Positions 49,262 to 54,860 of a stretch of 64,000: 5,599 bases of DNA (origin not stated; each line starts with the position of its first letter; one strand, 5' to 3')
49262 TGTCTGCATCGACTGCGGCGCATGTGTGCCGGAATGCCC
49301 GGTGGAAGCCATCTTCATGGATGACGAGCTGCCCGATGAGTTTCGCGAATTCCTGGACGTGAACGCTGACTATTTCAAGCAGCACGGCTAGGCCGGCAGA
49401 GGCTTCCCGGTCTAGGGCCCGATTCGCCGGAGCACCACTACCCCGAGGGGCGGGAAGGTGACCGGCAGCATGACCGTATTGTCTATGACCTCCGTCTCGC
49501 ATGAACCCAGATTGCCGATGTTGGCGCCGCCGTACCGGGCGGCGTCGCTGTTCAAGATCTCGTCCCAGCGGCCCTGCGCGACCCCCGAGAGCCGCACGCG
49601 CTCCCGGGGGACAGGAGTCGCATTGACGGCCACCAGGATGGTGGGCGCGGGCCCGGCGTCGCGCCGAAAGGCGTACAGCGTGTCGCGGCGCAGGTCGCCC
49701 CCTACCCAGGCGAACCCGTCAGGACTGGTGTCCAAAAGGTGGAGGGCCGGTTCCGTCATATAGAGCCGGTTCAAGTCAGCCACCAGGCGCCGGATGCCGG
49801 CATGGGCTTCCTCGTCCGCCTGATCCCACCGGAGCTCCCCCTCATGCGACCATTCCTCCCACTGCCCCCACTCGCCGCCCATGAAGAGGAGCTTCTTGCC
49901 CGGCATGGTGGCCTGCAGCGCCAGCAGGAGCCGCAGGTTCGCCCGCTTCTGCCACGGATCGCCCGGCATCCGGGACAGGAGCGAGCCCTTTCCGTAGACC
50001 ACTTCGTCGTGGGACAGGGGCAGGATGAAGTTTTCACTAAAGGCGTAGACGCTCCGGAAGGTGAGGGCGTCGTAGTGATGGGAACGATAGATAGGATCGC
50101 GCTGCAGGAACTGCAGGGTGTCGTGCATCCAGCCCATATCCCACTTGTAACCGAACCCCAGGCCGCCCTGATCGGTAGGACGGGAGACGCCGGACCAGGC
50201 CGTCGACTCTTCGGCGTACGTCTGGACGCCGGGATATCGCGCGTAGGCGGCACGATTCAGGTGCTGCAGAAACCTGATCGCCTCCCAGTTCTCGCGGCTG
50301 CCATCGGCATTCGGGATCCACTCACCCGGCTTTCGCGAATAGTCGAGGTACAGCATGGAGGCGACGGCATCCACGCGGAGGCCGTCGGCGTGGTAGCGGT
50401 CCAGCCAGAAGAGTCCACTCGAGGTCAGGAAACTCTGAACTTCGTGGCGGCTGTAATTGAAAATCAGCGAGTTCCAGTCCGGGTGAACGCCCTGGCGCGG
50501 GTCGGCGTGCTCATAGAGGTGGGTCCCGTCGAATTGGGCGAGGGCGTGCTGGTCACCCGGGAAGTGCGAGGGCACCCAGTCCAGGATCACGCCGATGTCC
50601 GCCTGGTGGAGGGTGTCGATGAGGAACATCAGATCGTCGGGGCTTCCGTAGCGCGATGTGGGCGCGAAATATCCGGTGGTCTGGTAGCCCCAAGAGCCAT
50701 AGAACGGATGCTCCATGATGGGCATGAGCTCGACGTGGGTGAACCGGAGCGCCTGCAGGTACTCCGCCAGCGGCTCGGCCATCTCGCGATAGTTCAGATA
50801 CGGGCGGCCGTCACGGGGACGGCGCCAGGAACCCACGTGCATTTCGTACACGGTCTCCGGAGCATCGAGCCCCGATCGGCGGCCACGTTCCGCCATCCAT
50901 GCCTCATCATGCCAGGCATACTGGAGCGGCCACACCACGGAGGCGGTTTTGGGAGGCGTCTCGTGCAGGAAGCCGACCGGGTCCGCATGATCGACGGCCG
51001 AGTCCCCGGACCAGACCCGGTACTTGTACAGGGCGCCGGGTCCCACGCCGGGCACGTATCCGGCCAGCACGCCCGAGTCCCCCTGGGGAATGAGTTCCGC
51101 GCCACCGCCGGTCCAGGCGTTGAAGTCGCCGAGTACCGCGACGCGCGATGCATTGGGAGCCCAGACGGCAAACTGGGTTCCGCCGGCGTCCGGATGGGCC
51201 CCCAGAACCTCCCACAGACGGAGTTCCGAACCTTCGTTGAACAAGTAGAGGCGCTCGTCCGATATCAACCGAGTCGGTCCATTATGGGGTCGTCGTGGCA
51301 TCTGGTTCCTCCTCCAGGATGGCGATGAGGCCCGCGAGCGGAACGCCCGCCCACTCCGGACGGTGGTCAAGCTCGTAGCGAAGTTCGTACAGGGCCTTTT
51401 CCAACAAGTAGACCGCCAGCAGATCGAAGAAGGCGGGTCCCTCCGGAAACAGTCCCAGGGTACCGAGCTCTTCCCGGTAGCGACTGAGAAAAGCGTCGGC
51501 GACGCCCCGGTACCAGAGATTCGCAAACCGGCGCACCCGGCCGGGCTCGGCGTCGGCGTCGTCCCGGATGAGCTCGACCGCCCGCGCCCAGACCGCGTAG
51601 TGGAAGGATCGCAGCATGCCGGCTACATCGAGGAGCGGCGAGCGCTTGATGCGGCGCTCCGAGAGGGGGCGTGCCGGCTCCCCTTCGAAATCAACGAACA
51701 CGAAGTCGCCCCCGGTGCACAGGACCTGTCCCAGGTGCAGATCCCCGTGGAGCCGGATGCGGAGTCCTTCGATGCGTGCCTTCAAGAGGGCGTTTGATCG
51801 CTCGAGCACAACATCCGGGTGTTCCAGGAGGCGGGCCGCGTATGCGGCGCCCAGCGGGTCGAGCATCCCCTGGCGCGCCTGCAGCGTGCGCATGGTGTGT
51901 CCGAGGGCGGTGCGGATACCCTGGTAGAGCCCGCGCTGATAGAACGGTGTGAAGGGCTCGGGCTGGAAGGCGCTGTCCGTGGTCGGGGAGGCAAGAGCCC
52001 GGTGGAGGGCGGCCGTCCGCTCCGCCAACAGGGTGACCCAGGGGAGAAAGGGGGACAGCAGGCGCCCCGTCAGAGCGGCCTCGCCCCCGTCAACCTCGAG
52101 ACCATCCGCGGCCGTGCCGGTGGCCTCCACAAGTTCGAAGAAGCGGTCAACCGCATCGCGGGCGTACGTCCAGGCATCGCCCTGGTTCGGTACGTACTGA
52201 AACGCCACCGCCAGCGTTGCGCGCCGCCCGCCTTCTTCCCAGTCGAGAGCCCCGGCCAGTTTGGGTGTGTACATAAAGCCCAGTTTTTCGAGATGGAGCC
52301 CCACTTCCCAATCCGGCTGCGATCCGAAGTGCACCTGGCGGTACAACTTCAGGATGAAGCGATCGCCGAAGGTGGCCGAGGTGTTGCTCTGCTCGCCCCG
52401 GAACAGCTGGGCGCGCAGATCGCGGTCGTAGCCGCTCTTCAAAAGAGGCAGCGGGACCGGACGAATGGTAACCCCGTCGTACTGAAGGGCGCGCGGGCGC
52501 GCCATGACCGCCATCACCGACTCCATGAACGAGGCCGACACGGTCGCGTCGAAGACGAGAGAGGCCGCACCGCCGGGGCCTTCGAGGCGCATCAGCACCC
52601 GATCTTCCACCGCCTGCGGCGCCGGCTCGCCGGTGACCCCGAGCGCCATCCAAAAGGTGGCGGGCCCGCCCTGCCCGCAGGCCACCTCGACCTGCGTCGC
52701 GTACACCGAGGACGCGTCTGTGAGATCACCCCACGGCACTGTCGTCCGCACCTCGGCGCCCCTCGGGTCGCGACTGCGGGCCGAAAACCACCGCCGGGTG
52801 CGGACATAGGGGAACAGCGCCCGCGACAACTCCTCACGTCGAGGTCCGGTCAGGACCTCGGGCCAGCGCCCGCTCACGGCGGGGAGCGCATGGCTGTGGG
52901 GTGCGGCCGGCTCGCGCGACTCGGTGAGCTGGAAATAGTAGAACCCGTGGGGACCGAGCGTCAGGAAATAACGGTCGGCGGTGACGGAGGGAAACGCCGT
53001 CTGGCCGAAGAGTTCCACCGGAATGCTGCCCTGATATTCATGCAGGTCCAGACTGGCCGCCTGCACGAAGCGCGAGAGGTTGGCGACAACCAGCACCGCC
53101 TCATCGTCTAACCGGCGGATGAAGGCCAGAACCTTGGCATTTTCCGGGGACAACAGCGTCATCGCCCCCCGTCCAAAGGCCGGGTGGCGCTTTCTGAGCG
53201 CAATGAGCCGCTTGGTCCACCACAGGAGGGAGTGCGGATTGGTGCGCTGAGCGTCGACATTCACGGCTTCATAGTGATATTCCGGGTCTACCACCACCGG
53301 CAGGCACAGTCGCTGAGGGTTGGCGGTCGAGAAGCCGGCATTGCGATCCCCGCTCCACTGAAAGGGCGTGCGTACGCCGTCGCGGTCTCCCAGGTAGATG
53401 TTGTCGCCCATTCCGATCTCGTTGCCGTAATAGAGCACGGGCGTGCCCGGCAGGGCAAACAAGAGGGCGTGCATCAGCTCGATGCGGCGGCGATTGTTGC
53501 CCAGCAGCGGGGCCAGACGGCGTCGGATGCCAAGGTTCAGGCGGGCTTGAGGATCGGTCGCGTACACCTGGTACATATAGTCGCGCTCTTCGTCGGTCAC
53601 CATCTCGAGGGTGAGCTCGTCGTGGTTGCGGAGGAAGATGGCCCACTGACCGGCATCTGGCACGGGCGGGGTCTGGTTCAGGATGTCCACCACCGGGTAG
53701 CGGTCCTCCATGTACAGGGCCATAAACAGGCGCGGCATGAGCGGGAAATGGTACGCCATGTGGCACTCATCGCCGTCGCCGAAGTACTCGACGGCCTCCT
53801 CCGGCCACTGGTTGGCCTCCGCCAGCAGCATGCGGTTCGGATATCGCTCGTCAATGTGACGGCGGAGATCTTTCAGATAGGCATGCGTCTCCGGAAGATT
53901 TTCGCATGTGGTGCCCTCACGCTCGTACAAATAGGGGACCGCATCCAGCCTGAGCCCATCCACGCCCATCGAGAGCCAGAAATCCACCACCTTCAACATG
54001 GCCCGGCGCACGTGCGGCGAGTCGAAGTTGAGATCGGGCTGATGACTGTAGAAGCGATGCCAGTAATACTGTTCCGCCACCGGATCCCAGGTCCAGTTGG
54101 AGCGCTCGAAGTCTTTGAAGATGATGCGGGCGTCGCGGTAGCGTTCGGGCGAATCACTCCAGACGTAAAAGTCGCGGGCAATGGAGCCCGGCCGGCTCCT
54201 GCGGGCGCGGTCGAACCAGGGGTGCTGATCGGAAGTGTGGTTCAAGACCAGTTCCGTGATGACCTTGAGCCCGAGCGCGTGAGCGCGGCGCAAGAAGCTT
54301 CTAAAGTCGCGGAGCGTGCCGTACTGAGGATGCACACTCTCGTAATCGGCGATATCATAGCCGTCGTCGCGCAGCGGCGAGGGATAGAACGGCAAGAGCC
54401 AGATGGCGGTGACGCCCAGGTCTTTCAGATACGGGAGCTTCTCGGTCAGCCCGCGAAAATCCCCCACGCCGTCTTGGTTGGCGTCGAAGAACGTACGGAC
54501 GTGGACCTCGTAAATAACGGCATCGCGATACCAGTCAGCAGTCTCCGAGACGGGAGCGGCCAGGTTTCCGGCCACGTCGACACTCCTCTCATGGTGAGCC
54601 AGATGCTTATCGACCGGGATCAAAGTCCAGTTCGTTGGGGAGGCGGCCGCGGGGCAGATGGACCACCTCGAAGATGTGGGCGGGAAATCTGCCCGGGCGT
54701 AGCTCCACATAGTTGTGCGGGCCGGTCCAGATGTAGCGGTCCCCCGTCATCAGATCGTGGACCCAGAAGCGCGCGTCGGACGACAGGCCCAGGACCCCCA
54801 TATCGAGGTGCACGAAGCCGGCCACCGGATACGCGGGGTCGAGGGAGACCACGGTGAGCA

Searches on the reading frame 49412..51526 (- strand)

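Call 32: search_protein_families(library=ncbifam, proteins=[window:49412-51526:-], max_evalue=1e-10)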
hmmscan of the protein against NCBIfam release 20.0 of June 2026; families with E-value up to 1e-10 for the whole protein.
window:49412-51526:- (704 aa): 9 families
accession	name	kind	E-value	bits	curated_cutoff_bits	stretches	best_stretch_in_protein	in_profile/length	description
NF003811.1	PRK05402.1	equivalog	5.1e-259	861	741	1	93-700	3-618/619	1,4-alpha-glucan branching protein GlgB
NF008967.0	PRK12313.1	equivalog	1e-252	840.1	577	1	89-700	8-626/633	1,4-alpha-glucan branching protein GlgB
TIGR01515.1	branching_enzym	equivalog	1.9e-231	769.8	463.95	1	93-700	2-607/607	1,4-alpha-glucan branching enzyme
NF009221.0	PRK12568.1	equivalog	3.5e-215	716.4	1270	1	114-699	152-741/745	1,4-alpha-glucan branching enzyme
NF011293.0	PRK14705.1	equivalog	8.6e-214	712.5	2376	1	91-697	606-1218/1224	1,4-alpha-glucan branching enzyme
NF011294.0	PRK14706.1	equivalog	5.3e-193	642.8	1284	1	106-703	28-626/642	1,4-alpha-glucan branching enzyme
TIGR02402.1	trehalose_TreZ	equivalog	2.6e-40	138.3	538.8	1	117-391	1-250/545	malto-oligosyltrehalose trehalohydrolase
TIGR02100.1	glgX_debranch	equivalog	7.6e-18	63.9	640.9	1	224-389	156-344/688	glycogen debranching protein GlgX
TIGR02104.1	pulA_typeI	equivalog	8.2e-12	44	504.5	0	255-387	171-320/605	type I pullulanase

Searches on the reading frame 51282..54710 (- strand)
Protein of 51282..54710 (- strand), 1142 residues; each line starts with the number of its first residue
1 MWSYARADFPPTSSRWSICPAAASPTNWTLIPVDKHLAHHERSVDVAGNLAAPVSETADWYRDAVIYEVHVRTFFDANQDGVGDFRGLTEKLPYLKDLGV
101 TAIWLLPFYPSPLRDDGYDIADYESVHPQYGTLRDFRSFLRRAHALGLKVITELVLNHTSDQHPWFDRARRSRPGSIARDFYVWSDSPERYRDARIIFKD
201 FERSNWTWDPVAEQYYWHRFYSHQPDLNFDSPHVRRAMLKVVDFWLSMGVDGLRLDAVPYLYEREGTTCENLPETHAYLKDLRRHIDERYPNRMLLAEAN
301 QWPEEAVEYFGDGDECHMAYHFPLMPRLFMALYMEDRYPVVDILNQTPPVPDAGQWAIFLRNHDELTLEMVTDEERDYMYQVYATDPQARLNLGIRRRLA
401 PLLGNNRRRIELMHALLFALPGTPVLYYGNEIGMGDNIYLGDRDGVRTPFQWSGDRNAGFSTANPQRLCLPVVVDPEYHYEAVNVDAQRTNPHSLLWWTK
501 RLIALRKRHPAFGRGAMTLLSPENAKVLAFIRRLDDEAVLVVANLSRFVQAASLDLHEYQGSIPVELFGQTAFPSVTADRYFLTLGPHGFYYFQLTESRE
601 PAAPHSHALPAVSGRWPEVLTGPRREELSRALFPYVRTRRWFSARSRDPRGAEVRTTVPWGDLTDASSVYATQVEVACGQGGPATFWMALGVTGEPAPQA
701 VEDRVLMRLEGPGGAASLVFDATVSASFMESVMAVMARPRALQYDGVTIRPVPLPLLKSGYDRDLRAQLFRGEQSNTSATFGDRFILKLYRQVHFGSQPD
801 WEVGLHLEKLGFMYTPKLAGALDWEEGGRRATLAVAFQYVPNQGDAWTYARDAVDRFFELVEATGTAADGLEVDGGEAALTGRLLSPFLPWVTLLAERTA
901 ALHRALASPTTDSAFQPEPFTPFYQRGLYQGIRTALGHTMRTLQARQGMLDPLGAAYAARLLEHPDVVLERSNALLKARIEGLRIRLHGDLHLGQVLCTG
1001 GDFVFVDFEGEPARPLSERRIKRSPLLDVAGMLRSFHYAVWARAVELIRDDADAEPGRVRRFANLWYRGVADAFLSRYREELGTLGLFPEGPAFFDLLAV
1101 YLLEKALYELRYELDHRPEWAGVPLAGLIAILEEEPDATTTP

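Call 32: search_protein_families(library=ncbifam, proteins=[window:51282-54710:-], max_evalue=1e-10)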
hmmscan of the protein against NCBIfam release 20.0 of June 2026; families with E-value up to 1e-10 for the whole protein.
window:51282-54710:- (1142 aa): 17 families
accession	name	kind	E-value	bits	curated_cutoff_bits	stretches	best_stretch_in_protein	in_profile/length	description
TIGR02456.1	treS_nterm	equivalog_domain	4.7e-277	919.8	678.35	1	60-595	2-538/539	maltose alpha-D-glucosyltransferase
TIGR02457.1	TreS_Cterm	hypoth_equivalog_domain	5.1e-117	391.8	375.05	1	613-1132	12-529/529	putative maltokinase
NF051899.1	BetGalacBglAAgro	equivalog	1.5e-92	310.7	900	2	59-263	1-204/537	beta-galactosidase BglA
TIGR02403.1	trehalose_treC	equivalog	3.5e-82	276.8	799.05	2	61-260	2-197/544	alpha,alpha-phosphotrehalase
NF008183.0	PRK10933.1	subfamily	1e-77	262.1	535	2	56-261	3-205/551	alpha,alpha-phosphotrehalase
NF008051.0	PRK10785.1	equivalog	1.5e-45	155.5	568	1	83-308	176-386/607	maltodextrin glucosidase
NF041090.1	Cyc-maltodext_AglB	equivalog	5.3e-39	134.3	540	1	83-257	62-207/470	cyclomaltodextrinase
NF041321.1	Alpha-amyl_MalA_Halo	equivalog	9.2e-35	120.1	875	1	54-256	250-425/666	alpha-amylase MalA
TIGR02402.1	trehalose_TreZ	equivalog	6.4e-29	100.7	538.8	1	61-158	92-185/545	malto-oligosyltrehalose trehalohydrolase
NF011293.0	PRK14705.1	equivalog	9.8e-28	96.3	2376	1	968-1134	315-472/1224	1,4-alpha-glucan branching enzyme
NF041273.1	GlcN_kinase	equivalog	1.2e-22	80.7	550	1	984-1132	254-391/391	glucosamine kinase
NF011083.0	PRK14510.1-2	equivalog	2.3e-20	71.7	1322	1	83-434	220-548/1186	bifunctional glycogen debranching protein GlgX/4-alpha-glucanotransferase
NF008967.0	PRK12313.1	equivalog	1.2e-16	60.3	577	1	63-160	147-246/633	1,4-alpha-glucan branching protein GlgB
TIGR02401.1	trehalose_TreY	equivalog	5.6e-15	54.6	498.65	0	85-162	15-93/838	malto-oligosyltrehalose synthase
NF003811.1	PRK05402.1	equivalog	4.4e-14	52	741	0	63-163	140-242/619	1,4-alpha-glucan branching protein GlgB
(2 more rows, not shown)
